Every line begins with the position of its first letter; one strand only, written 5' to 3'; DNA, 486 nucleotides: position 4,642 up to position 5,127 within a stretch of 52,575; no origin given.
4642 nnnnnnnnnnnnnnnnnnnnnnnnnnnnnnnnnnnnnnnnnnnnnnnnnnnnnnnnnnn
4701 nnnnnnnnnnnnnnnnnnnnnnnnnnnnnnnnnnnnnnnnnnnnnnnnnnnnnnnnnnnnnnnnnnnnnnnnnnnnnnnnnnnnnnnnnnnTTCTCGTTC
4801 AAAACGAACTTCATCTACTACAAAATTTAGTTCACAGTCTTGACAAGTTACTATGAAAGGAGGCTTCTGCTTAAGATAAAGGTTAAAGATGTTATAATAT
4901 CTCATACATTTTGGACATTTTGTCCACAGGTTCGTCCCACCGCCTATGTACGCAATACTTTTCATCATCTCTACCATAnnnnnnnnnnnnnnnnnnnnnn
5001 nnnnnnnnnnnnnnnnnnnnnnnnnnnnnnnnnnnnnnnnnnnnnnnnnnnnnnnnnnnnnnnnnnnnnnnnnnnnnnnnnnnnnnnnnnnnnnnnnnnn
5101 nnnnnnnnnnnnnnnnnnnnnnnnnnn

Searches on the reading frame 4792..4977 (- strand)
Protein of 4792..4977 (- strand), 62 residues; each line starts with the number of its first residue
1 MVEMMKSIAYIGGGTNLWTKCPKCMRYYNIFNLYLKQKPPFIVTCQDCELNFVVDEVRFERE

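Call 100: search_protein_families(library=pfam, proteins=[window:4792-4977:-], max_evalue=10)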
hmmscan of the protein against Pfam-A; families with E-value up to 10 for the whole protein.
window:4792-4977:- (62 aa): 8 families
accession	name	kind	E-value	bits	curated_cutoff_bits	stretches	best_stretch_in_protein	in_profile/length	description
PF13717.11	Zn_ribbon_4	-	0.016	15.6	30.3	2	42-57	2-17/36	zinc-ribbon domain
PF20120.5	DUF6510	-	0.045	14.1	26.4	1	15-49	23-58/86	Family of unknown function (DUF6510)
PF23546.1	Zn_ribbon_TOP3B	-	0.065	13.3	27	1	16-52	4-35/40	DNA topoisomerase 3-beta zinc ribbon domain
PF19134.6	DUF5817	-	0.069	13.6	31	1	42-56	3-17/57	Domain of unknown function (DUF5817)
PF13719.11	Zn_ribbon_5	-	0.074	13.3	29.3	1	42-55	2-15/37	zinc-ribbon domain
PF24441.1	DUF7560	-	0.077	13.2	27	1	41-56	4-19/44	Family of unknown function (DUF7560)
PF01667.23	Ribosomal_S27e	-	0.2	11.8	24.5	1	19-49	8-33/55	Ribosomal protein S27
PF17848.7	Zn_ribbon_ACC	-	1.9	9.2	24.5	1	18-24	1-7/26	Acetyl-CoA carboxylase zinc finger domain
